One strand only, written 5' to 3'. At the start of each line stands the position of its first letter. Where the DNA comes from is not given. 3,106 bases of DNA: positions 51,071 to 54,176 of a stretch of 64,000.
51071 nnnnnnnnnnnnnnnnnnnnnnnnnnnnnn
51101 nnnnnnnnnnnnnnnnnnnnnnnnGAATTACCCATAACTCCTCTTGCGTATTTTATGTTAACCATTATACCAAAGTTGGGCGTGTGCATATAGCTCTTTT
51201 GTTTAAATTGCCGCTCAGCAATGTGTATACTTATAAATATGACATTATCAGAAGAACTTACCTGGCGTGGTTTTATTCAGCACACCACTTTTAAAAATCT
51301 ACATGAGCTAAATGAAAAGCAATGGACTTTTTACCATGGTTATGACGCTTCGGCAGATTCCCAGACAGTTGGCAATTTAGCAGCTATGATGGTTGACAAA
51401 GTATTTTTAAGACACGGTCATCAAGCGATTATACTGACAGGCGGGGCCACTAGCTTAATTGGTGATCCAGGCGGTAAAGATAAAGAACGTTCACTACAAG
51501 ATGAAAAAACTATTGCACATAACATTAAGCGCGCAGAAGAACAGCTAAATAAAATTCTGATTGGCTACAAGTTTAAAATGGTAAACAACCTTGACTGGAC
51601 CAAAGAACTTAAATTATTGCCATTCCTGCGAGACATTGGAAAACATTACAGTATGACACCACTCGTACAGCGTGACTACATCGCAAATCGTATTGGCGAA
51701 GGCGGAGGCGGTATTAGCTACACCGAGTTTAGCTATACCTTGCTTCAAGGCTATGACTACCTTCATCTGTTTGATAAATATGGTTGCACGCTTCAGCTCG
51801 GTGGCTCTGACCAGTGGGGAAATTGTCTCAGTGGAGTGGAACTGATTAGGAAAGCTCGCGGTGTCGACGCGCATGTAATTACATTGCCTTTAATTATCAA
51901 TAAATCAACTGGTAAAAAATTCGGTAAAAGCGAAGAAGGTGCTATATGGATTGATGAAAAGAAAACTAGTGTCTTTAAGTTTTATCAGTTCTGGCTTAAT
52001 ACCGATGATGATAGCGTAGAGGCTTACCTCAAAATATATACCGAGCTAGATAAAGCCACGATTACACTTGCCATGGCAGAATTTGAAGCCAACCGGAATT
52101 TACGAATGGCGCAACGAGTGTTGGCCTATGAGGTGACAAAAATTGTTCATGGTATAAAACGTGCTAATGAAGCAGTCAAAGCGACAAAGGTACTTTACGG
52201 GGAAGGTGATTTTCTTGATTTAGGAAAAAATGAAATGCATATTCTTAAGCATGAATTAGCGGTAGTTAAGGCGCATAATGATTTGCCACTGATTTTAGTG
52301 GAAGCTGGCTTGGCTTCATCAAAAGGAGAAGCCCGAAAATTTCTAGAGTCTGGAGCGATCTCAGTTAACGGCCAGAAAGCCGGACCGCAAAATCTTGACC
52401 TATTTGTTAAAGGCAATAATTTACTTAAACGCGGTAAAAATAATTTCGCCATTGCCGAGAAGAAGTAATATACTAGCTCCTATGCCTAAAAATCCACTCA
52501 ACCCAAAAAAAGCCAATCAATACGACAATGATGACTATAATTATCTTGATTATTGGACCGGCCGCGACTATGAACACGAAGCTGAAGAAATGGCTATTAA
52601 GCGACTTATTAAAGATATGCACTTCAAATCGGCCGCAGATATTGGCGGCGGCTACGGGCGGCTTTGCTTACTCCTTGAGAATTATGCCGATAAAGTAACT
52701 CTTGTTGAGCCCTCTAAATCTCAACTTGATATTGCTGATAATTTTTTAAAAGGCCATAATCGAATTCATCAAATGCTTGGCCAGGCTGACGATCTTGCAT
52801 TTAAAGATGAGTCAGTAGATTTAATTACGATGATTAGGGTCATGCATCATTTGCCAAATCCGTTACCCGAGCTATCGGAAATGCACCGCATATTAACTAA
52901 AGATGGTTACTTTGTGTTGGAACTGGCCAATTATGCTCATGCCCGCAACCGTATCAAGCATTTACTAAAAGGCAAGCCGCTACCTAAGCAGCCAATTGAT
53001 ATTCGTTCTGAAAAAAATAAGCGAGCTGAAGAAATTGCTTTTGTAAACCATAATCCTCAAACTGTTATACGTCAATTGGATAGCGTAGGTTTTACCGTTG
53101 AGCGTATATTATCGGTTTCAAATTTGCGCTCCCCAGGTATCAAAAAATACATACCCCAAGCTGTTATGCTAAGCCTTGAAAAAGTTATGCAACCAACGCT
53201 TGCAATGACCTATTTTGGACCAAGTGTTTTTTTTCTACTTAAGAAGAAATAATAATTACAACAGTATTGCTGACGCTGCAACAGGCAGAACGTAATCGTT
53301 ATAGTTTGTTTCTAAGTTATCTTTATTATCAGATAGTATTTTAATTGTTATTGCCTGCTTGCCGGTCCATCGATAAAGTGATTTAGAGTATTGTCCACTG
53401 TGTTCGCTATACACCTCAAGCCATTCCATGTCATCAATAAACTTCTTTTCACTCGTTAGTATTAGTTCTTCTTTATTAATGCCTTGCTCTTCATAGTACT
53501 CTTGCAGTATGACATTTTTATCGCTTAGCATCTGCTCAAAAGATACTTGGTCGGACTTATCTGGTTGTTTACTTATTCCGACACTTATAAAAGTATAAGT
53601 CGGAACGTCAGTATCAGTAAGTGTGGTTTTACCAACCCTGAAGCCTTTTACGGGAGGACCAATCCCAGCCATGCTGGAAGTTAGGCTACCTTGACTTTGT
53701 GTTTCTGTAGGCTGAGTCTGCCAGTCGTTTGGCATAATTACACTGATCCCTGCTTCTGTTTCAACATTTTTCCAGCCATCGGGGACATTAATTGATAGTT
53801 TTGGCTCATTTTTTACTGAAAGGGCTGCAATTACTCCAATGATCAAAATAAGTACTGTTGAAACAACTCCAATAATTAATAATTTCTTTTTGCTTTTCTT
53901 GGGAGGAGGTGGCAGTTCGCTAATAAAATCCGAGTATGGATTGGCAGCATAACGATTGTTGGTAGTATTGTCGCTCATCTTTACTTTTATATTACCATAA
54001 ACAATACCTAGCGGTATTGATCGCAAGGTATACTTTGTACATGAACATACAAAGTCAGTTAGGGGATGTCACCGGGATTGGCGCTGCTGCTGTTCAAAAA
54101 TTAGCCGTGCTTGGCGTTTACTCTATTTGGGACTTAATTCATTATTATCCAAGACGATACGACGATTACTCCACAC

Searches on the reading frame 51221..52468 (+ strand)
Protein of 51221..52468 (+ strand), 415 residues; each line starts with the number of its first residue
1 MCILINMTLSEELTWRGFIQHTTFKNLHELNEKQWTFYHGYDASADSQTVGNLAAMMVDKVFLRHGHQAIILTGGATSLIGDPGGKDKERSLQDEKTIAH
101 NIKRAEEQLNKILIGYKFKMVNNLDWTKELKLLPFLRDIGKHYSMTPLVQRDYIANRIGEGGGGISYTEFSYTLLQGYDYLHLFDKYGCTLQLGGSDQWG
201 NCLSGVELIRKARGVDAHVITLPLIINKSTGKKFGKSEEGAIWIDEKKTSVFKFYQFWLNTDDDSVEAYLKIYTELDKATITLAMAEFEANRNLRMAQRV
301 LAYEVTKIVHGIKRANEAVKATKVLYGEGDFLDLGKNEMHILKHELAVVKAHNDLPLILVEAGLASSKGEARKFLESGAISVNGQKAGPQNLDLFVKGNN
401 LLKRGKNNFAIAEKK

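Call 22: search_protein_families(library=pfam, proteins=[window:51221-52468:+], max_evalue=0.00001)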
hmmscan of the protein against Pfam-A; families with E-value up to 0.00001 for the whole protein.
window:51221-52468:+ (415 aa): 3 families
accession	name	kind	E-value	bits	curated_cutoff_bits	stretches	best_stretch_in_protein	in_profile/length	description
PF00579.31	tRNA-synt_1b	-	3e-65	220.9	21.1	1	32-324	3-289/292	tRNA synthetases class I (W and Y)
PF22421.1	SYY_C-terminal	-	2.4e-09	37.4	27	1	350-409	16-80/83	Tyrosine--tRNA ligase SYY-like C-terminal domain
PF01479.30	S4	-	5.4e-07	29.7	22.8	1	357-387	5-35/48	S4 domain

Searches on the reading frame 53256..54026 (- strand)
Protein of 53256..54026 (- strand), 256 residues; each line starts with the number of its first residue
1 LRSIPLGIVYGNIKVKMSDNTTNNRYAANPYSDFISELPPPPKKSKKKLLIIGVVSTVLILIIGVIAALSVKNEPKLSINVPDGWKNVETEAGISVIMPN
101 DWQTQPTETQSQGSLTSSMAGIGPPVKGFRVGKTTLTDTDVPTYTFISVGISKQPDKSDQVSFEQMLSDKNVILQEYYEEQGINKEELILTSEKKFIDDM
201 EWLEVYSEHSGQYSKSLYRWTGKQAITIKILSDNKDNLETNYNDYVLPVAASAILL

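Call 22: search_protein_families(library=pfam, proteins=[window:53256-54026:-], max_evalue=0.00001)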
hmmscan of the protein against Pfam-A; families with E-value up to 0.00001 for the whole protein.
window:53256-54026:- (256 aa): 0 families

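Call 52: search_protein_families(library=ncbifam, proteins=[window:53256-54026:-], max_evalue=0.01)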
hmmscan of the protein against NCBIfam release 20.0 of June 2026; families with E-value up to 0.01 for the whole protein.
window:53256-54026:- (256 aa): 1 family
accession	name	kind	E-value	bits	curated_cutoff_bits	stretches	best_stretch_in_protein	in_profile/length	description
NF004285.1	PRK05696.1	equivalog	0.0075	16.1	179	0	42-67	13-38/171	flagellar basal body-associated protein FliL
